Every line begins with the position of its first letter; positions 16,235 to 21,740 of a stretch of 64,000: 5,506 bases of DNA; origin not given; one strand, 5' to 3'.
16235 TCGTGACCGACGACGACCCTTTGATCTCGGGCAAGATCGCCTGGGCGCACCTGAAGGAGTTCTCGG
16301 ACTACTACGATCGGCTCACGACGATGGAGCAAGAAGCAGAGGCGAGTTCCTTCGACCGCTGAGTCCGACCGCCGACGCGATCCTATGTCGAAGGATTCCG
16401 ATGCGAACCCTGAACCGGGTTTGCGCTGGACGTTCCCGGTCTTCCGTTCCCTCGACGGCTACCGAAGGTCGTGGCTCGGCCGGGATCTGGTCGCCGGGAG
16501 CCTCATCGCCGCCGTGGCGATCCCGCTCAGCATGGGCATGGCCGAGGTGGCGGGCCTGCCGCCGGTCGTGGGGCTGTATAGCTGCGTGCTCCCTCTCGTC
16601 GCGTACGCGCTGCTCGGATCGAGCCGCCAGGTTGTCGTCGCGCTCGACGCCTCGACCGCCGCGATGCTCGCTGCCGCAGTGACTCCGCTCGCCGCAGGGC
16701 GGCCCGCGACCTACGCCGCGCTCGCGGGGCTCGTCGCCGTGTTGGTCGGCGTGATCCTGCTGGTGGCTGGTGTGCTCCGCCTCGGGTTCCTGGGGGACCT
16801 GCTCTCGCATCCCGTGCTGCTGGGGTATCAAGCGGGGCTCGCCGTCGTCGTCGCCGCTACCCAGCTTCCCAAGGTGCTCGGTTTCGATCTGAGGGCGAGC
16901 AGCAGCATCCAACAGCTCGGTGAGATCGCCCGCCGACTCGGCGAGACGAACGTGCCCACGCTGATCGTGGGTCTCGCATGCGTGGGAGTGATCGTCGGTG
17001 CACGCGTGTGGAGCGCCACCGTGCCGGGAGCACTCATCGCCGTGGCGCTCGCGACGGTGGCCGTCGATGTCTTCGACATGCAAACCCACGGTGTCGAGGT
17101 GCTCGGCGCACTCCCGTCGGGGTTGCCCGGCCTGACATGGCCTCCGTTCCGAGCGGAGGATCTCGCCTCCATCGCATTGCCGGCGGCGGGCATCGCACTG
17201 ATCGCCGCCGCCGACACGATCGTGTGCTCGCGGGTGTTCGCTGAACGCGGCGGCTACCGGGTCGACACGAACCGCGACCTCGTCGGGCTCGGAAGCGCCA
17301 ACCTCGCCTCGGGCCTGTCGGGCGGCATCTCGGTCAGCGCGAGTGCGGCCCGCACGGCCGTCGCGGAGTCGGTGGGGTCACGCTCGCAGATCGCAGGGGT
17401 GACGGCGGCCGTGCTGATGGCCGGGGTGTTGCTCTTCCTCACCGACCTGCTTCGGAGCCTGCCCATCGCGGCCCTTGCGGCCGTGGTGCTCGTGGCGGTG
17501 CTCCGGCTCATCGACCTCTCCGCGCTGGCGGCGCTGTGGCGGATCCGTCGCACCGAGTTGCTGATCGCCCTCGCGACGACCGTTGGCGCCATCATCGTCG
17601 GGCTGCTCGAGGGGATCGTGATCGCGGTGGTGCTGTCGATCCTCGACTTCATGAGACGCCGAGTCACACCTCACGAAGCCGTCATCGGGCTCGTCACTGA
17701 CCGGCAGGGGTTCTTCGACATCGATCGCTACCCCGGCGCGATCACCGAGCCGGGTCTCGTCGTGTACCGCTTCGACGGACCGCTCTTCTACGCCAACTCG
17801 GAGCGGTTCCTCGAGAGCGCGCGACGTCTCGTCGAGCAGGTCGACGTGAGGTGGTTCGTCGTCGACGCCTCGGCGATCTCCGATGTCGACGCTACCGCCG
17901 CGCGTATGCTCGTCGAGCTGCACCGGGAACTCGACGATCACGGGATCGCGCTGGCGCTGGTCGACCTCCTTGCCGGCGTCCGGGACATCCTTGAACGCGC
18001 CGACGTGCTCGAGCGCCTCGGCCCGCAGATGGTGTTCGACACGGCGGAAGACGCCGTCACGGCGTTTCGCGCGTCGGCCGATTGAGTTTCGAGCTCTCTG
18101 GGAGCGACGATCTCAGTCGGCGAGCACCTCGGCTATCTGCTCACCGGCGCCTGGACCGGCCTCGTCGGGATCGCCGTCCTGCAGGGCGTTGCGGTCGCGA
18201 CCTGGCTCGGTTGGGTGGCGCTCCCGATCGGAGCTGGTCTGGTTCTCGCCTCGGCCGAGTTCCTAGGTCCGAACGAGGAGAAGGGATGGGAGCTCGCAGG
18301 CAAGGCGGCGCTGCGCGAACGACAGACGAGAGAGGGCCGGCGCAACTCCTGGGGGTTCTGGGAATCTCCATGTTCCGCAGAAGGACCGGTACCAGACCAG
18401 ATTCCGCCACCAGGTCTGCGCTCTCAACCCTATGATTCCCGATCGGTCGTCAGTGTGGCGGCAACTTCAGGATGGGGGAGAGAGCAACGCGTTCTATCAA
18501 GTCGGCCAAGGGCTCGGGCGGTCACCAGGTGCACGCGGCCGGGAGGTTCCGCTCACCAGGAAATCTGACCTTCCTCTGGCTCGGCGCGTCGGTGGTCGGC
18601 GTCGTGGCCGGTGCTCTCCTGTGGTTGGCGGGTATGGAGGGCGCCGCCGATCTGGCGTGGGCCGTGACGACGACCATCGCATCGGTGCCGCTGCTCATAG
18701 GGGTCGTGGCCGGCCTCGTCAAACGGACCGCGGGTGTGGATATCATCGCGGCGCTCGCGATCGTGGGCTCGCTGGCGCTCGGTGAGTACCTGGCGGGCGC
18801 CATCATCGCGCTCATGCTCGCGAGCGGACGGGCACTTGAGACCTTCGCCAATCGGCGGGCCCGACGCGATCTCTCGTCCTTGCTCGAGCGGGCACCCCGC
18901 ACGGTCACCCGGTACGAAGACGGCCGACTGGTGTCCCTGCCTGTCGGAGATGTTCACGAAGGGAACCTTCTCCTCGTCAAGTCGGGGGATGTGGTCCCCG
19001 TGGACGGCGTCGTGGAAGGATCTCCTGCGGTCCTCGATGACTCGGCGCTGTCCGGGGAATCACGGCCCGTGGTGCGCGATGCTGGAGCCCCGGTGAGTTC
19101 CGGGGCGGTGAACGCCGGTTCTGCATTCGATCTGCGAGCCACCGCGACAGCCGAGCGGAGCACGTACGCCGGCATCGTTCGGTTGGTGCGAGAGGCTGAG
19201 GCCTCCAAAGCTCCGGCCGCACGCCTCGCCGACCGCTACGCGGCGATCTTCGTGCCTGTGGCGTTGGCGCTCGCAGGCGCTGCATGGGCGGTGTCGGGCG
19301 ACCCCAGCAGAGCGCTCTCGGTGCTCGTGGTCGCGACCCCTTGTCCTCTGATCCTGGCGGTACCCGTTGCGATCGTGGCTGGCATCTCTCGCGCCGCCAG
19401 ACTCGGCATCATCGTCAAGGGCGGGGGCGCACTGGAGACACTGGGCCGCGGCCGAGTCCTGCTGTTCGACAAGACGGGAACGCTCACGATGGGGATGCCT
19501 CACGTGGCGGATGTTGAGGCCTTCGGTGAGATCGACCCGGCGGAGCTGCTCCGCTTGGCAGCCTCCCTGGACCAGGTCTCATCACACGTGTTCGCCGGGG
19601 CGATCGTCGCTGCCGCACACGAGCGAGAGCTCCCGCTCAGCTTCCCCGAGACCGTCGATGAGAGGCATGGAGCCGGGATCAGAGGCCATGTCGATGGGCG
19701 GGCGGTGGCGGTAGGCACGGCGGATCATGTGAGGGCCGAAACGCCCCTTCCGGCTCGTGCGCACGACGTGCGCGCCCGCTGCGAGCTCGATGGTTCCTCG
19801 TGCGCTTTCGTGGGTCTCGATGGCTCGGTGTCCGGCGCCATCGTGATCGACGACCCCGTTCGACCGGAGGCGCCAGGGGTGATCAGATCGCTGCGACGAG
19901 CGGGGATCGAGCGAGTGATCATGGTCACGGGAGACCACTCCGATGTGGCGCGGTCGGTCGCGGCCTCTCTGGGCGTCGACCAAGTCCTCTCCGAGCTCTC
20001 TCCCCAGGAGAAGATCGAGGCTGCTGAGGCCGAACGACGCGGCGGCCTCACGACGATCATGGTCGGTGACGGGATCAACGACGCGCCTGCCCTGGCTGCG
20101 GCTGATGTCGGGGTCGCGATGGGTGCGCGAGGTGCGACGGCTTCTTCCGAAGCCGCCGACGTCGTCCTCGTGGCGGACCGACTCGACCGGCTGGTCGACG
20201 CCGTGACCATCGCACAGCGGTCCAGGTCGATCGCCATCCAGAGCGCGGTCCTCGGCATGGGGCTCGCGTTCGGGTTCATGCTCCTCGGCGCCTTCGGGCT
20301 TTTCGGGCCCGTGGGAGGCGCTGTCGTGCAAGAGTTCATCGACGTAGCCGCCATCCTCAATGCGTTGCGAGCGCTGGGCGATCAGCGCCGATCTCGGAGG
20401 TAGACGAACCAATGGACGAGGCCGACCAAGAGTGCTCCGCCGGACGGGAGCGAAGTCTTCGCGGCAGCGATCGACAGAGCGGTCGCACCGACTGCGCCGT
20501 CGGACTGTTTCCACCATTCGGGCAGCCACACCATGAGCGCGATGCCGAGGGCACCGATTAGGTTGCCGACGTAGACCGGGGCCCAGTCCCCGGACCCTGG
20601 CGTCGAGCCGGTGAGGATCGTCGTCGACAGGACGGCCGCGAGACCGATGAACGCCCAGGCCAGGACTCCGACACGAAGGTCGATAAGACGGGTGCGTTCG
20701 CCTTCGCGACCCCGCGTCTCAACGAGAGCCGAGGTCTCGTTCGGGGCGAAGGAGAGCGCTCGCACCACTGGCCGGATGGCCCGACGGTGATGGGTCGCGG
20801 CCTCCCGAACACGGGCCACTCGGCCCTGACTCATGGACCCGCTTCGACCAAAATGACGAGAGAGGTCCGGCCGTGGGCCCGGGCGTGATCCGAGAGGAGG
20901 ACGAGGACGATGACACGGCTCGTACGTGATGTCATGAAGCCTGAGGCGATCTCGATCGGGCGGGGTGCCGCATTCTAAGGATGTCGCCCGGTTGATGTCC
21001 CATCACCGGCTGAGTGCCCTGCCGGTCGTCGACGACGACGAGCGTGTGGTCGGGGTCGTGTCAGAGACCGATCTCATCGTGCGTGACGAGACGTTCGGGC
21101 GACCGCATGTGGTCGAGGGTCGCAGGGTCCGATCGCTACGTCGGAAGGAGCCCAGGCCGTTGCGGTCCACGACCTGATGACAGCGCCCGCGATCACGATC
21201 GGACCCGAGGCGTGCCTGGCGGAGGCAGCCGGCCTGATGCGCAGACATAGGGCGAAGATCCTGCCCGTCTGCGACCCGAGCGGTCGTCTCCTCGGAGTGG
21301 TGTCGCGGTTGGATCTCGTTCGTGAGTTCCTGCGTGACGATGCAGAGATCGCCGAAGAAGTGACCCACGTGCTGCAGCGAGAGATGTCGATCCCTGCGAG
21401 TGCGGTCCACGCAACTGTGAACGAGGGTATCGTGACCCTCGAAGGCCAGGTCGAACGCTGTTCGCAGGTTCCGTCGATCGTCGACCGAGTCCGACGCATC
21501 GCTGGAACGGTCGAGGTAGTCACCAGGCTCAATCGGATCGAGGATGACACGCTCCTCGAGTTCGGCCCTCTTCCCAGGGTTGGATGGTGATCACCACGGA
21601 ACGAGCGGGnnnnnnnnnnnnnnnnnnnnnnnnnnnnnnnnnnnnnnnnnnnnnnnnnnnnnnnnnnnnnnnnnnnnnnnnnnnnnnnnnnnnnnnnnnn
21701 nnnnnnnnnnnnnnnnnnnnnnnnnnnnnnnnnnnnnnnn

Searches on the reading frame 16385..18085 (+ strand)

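Call 17: search_protein_families(library=pfam, proteins=[window:16385-18085:+], max_evalue=0.01)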
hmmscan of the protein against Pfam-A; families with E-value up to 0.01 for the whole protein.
window:16385-18085:+ (566 aa): 3 families
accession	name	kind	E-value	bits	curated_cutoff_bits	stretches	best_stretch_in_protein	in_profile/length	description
PF00916.26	Sulfate_transp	-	1.5e-86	291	23.2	1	33-398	3-380/380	Sulfate permease family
PF01740.26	STAS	-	4.4e-18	65.4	22.6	1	452-557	4-106/106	STAS domain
PF13466.11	STAS_2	-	2.5e-05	24.8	29.2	1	465-540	5-78/80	STAS domain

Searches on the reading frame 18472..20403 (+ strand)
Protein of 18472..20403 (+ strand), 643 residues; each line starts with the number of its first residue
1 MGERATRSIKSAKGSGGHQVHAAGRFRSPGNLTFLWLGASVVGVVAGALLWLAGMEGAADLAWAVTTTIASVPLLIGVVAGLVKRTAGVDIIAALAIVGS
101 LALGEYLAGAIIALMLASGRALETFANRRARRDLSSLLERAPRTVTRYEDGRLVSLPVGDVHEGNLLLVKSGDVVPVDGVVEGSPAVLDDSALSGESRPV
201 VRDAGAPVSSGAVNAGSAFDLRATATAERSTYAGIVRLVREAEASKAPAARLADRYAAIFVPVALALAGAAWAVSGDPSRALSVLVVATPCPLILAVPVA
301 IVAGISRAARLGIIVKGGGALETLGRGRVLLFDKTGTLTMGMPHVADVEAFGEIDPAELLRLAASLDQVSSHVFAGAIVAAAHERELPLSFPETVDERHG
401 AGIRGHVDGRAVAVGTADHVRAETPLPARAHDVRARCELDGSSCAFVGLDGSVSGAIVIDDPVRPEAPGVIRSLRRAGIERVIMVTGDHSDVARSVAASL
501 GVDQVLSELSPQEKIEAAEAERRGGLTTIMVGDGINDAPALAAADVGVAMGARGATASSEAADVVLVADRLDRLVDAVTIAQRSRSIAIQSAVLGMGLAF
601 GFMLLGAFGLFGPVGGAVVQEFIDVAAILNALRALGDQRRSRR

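Call 17: search_protein_families(library=pfam, proteins=[window:18472-20403:+], max_evalue=0.01)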
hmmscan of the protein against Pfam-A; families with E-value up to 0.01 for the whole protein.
window:18472-20403:+ (643 aa): 4 families
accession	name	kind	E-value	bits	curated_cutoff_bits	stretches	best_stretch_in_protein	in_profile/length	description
PF00122.25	E1-E2_ATPase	-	1.3e-42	145.8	28.1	1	141-310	3-180/181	E1-E2 ATPase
PF00702.32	Hydrolase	-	2.1e-28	100.5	26.4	1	328-545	2-191/191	haloacid dehalogenase-like hydrolase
PF12710.13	HAD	-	3.1e-06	28.2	27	1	463-541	86-188/189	haloacid dehalogenase-like hydrolase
PF04235.18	DUF418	-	0.0079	16.6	23.6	1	36-126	17-118/163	Protein of unknown function (DUF418)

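Call 32: search_protein_families(library=ncbifam, proteins=[window:18472-20403:+], max_evalue=0.001)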
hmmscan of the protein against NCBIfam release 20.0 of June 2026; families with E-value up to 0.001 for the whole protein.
window:18472-20403:+ (643 aa): 22 families
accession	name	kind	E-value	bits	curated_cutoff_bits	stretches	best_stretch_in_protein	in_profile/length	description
TIGR01525.1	ATPase-IB_hvy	subfamily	3.2e-156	521.5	346.25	1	89-633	1-559/560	heavy metal translocating P-type ATPase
TIGR01512.1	ATPase-IB2_Cd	subfamily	6.2e-142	473.8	313.5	2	89-418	1-305/494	cadmium family heavy metal-translocating P-type ATPase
TIGR01511.1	ATPase-IB1_Cu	subfamily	3.4e-97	326.5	397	1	107-632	44-539/542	copper-translocating P-type ATPase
NF008262.1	PRK11033.1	equivalog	1.1e-94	318.3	1005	1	57-633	145-726/731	zinc/cadmium/mercury/lead-transporting ATPase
NF007952.0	PRK10671.1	equivalog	3.3e-85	286.9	1316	1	106-627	290-816/838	copper-exporting P-type ATPase CopA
NF033775.1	P_type_ZntA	exception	1.1e-83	281.9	1240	1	60-635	153-729/732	Zn(II)/Cd(II)/Pb(II) translocating P-type ATPase ZntA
TIGR01494.1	ATPase_P-type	subfamily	2.1e-65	221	62.3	2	438-606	302-460/478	HAD-IC family P-type ATPase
TIGR01497.1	kdpB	equivalog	7.2e-44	149.9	527.9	1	123-582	84-564/675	potassium-transporting ATPase subunit KdpB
NF010609.0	PRK14010.1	equivalog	2.8e-35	121.6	1323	1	149-582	111-559/673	K(+)-transporting ATPase subunit B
TIGR01647.1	ATPase-IIIA_H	equivalog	4e-35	121.2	615.5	2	91-364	40-324/755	plasma-membrane proton-efflux P-type ATPase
TIGR01517.1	ATPase-IIB_Ca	equivalog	2e-32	112.3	507.05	4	504-580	606-681/882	calcium-translocating P-type ATPase, PMCA-type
TIGR01523.1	ATPase-IID_K-Na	equivalog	4.2e-29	100.8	645.05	3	505-584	671-750/997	potassium/sodium efflux P-type ATPase, fungal-type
TIGR01106.1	ATPase-IIC_X-K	subfamily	1e-28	99.7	946.1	3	505-578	663-736/997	Na,H/K antiporter P-type ATPase subunit alpha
TIGR01522.1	ATPase-IIA2_Ca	equivalog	1e-25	89.7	798.3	3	505-578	567-640/854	calcium-transporting P-type ATPase, PMR1-type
TIGR01116.1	ATPase-IIA1_Ca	equivalog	2.3e-24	85.6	703.4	1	454-579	458-596/799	calcium-translocating P-type ATPase, SERCA-type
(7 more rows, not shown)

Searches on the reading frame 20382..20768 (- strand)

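Call 17: search_protein_families(library=pfam, proteins=[window:20382-20768:-], max_evalue=0.01)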
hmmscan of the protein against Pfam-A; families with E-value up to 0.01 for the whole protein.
window:20382-20768:- (128 aa): 1 family
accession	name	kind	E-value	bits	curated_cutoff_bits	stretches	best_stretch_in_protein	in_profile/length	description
PF01226.23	Form_Nir_trans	-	2e-05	24.5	34.6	1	62-117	101-154/240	Formate/nitrite transporter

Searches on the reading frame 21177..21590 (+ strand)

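Call 17: search_protein_families(library=pfam, proteins=[window:21177-21590:+], max_evalue=0.01)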
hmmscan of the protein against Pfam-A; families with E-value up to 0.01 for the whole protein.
window:21177-21590:+ (137 aa): 2 families
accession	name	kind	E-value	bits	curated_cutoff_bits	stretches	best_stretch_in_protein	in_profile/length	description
PF00571.33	CBS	-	9.6e-10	39.1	24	1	1-51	5-55/57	CBS domain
PF04972.22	BON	-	1e-09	38.9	27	1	54-118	1-65/69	BON domain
